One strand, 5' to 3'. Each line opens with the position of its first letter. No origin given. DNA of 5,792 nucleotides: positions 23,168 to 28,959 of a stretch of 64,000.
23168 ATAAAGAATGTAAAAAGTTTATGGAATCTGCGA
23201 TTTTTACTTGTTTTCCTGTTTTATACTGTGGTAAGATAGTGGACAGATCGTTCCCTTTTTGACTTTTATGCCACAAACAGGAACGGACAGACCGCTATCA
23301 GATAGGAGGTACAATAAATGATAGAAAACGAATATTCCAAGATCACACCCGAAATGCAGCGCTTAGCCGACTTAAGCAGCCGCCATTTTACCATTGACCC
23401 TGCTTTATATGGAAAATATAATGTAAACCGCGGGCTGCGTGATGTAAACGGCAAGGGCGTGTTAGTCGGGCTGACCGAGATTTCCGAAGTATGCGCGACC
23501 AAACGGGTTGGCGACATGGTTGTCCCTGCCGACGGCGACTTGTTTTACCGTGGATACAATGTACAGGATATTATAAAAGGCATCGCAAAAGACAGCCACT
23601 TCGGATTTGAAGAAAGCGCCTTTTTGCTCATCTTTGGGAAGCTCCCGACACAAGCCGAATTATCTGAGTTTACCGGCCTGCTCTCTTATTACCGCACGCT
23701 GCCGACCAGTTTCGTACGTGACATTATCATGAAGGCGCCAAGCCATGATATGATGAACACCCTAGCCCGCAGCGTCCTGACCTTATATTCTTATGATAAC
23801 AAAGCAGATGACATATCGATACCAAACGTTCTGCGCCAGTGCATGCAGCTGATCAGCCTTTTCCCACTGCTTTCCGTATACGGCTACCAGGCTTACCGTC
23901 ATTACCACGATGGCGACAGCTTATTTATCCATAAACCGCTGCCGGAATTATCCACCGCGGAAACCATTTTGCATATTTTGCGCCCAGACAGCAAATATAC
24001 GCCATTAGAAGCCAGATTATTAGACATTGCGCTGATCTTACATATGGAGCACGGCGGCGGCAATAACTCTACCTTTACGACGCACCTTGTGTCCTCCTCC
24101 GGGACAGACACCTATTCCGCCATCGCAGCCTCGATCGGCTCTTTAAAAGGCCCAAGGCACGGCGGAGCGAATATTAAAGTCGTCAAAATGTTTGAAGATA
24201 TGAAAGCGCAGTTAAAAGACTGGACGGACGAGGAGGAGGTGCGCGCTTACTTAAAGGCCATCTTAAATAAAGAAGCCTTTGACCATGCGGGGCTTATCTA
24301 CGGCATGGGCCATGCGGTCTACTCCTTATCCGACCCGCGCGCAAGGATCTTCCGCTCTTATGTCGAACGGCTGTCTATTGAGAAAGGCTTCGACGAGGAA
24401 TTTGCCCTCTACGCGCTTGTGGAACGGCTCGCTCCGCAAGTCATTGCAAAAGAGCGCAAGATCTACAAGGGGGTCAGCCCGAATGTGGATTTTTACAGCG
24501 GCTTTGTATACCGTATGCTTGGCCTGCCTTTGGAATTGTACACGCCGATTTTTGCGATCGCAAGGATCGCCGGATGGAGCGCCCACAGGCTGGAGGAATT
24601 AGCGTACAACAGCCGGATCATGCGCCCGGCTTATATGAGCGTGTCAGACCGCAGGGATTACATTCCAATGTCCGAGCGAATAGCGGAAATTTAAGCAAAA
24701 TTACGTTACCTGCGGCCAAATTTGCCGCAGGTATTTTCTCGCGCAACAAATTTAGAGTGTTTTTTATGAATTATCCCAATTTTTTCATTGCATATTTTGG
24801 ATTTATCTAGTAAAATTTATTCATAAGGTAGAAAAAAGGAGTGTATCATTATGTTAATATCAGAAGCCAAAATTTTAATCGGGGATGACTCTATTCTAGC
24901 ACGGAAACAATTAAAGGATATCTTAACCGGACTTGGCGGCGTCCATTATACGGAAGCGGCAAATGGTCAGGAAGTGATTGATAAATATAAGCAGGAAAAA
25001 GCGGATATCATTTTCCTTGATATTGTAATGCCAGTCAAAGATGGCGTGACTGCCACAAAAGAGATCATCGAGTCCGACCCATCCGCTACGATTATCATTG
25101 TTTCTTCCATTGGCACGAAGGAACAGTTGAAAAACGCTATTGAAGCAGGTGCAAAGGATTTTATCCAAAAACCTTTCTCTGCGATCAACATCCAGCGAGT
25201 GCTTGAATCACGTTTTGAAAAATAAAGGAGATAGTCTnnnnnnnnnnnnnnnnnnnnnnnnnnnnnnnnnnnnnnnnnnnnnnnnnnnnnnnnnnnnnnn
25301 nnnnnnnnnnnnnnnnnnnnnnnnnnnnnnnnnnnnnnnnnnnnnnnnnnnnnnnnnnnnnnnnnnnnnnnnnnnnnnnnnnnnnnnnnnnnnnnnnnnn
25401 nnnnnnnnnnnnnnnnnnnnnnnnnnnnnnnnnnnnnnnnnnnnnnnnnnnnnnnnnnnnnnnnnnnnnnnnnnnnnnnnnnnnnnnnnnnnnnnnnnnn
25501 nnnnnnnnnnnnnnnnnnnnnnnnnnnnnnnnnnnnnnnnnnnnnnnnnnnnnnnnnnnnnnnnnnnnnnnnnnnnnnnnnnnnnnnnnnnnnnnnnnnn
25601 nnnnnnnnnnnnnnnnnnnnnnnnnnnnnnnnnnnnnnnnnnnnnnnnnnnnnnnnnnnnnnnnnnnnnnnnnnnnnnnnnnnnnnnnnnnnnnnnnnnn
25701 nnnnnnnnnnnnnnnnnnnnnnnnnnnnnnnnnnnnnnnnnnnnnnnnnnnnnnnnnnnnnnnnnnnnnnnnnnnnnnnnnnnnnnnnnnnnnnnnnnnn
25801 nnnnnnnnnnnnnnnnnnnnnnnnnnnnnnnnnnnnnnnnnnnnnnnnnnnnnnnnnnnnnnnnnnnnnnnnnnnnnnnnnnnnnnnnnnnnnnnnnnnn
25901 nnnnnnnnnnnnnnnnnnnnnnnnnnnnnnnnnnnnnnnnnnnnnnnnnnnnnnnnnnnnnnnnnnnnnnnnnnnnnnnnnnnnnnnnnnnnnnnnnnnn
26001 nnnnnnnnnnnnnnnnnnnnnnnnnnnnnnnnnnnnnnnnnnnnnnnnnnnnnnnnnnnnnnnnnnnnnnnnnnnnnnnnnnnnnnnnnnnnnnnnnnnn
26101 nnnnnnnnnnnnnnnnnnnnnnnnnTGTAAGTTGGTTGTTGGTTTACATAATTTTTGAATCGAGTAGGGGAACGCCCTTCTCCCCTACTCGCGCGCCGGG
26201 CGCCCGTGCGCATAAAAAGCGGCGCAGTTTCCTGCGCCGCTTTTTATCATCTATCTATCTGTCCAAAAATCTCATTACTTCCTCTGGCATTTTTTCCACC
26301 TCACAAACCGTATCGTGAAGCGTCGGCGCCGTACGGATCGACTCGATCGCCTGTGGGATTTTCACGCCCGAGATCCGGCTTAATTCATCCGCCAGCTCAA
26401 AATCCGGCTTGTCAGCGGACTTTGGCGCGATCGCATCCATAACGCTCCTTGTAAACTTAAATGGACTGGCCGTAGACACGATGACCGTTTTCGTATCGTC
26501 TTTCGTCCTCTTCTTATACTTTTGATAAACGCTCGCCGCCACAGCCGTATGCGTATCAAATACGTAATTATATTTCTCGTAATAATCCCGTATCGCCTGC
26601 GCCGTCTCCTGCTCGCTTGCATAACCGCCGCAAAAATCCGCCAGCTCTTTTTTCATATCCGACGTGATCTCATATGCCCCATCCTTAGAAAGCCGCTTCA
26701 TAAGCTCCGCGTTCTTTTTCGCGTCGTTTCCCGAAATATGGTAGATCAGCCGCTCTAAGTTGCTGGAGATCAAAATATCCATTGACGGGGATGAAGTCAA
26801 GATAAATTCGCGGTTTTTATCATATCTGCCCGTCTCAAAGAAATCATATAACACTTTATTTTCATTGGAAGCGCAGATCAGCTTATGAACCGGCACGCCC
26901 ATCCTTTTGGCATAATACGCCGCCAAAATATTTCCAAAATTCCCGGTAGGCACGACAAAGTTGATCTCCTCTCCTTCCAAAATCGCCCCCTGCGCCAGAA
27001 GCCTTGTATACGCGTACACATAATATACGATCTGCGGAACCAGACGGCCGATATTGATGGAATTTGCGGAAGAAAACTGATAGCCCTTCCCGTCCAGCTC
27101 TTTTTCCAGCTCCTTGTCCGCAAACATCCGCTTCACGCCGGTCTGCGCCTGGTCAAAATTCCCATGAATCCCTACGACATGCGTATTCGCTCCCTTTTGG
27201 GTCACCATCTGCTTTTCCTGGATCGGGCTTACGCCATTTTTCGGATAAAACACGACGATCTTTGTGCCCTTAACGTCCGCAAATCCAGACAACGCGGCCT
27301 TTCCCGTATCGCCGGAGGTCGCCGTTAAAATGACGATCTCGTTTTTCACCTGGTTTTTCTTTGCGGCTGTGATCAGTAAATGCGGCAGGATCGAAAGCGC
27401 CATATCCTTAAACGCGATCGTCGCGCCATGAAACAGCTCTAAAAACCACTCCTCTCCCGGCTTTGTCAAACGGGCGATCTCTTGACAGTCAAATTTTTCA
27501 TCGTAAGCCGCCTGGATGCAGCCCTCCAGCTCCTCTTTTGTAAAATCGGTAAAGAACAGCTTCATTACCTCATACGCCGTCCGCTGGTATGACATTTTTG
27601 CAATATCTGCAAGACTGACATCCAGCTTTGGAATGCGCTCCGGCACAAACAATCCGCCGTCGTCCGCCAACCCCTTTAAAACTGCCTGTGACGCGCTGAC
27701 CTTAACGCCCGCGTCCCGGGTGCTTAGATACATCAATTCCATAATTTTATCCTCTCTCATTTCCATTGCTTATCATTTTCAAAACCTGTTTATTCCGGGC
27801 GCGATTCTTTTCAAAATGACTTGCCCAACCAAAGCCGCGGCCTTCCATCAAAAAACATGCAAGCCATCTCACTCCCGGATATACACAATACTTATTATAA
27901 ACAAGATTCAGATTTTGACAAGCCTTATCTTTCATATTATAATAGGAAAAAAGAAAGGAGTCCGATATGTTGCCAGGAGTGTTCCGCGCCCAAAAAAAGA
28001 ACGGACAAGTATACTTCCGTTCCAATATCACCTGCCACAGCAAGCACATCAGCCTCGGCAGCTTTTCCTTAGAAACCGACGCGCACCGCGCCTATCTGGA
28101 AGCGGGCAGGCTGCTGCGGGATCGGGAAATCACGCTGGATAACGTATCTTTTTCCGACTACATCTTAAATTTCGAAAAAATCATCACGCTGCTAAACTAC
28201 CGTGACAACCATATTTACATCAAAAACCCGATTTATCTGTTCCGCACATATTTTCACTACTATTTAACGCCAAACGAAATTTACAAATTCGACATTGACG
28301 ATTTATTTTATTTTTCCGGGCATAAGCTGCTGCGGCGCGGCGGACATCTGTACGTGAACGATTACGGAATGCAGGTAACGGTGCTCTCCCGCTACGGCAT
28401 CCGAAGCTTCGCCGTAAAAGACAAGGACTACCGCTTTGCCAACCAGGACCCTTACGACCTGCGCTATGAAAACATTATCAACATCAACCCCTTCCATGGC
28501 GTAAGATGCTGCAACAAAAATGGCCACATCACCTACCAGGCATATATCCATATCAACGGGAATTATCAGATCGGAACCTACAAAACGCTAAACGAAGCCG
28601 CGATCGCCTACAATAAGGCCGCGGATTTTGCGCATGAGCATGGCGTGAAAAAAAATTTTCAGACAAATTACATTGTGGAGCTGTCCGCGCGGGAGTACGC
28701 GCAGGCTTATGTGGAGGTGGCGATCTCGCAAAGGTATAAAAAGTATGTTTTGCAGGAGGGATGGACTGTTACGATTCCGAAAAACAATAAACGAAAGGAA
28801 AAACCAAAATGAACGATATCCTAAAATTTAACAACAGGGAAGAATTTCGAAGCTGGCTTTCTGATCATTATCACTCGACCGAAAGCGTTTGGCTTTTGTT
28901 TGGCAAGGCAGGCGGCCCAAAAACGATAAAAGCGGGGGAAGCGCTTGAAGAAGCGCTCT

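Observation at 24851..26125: Two-gene module: single-domain response regulator plus a 4x MshEN-like/CheX-like fusion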

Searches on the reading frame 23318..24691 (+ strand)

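Call 3: search_protein_families(library=pfam, proteins=[window:23318-24691:+], max_evalue=1)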
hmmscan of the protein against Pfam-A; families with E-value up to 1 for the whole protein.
window:23318-24691:+ (458 aa): 2 families
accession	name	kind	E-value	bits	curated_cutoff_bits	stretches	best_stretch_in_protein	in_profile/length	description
PF00285.26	Citrate_synt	-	1e-114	383.7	27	1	46-438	3-357/357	Citrate synthase, C-terminal domain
PF20254.3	DMFA2_C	-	0.24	11.2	27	1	168-259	76-169/374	N,N-dimethylformamidase beta subunit-like, C-terminal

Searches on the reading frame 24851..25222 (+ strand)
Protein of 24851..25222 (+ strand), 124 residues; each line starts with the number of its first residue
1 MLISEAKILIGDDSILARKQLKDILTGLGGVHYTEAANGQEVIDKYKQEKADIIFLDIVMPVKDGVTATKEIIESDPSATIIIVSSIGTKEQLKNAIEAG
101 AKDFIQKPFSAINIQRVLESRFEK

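Call 3: search_protein_families(library=pfam, proteins=[window:24851-25222:+], max_evalue=1)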
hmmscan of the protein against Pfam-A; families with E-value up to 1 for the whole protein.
window:24851-25222:+ (124 aa): 7 families
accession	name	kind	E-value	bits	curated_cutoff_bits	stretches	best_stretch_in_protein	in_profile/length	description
PF00072.30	Response_reg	-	2.9e-24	85.8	30.2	1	8-116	1-108/111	Response regulator receiver domain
PF21332.3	AmiR_N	-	0.00095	19.6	27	1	48-114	38-103/111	AmiR, N-terminal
PF00478.31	IMPDH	-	0.022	14.2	25.6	1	39-102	105-168/345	IMP dehydrogenase / GMP reductase domain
PF13847.12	Methyltransf_31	-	0.087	12.9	27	1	44-102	67-127/145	Methyltransferase domain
PF00549.24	Ligase_CoA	-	0.089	13.4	24.5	1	26-96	26-100/128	CoA-ligase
PF02302.22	PTS_IIB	-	0.1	13.7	23.6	1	14-71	13-67/90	PTS system, Lactose/Cellobiose specific IIB subunit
PF16313.11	DUF4953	-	0.24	11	24.2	1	18-120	193-287/316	Met-zincin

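Call 4: search_protein_families(library=ncbifam, proteins=[window:24851-25222:+], max_evalue=1)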
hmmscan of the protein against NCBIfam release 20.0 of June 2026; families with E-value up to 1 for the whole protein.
window:24851-25222:+ (124 aa): 102 families (the best 25 are shown)
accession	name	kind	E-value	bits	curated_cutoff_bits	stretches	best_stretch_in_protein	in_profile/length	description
NF041367.1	CheY_Halo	equivalog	5.3e-30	104.1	200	1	8-117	1-109/114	chemotaxis protein CheY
NF001965.0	PRK00742.1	subfamily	5.5e-22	78.4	293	1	5-114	3-114/357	chemotaxis-specific protein-glutamate methyltransferase CheB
NF009206.0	PRK12555.1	subfamily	2.9e-19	69.2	342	1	7-111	2-108/340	chemotaxis-specific protein-glutamate methyltransferase CheB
NF008469.0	PRK11361.1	equivalog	1.6e-16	60.1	714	1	5-116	4-114/461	acetoacetate metabolism transcriptional regulator AtoC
NF047654.1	DiguCycDgcRLepto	equivalog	1.9e-16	59.9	500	1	5-114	2-112/295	diguanylate cyclase DgcR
NF051850.1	RespRegRprY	equivalog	4e-16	59.1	370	1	9-115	8-113/234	response regulator transcription factor RprY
NF045944.1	ResRegRpaBCyano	equivalog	3.8e-15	55.9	330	1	9-115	1-105/229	response regulator transcription factor RpaB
NF041733.1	resp_reg_CseB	equivalog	8.2e-14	51.5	350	1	8-112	3-105/228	two-component system response regulator CseB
NF007135.0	PRK09581.1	equivalog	9.8e-14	51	474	1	6-114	3-112/457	PleD family two-component system response regulator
NF007969.0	PRK10693.1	equivalog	1.2e-13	50.8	329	1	5-113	7-114/337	two-component system response regulator RssB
NF040689.1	MtrAB_MtrA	equivalog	2.2e-13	50.1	300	1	11-114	5-105/219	MtrAB system response regulator MtrA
TIGR02875.1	spore_0_A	equivalog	5.8e-13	48.7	200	1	35-113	33-113/262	sporulation transcription factor Spo0A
NF041945.1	LuxN_Vibrio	equivalog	7.1e-13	47.6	1550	1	7-124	722-837/839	quorum-sensing autoinducer 1 sensor kinase/phosphatase LuxN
NF007005.1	PRK09468.1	equivalog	1e-12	48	331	1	5-111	3-108/237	osmolarity response regulator transcription factor OmpR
NF008318.0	PRK11107.1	equivalog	1.4e-12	46.5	890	1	32-119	693-782/920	two-component sensor histidine kinase BarA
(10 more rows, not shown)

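Call 80: search_protein_families(library=padloc, proteins=[window:24851-25222:+], max_evalue=0.01)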
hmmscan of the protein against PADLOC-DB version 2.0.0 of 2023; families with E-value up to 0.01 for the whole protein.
window:24851-25222:+ (124 aa): 3 families
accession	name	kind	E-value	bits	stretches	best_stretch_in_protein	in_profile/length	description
PDLC04644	PDC-M43A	-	7.1e-06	23.8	1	5-119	44-160/170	-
PDLC04646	PDC-M43A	-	0.00047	18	1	5-120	79-196/203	-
PDLC04726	PDC-M60C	-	0.01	12.8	0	7-67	2-64/407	-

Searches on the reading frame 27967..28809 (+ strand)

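Call 3: search_protein_families(library=pfam, proteins=[window:27967-28809:+], max_evalue=1)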
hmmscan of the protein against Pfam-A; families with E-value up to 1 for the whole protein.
window:27967-28809:+ (281 aa): 1 family
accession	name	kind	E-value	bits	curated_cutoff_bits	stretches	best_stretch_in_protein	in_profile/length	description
PF06462.18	Hyd_WA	-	0.13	12.5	21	1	11-24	7-20/30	Propeller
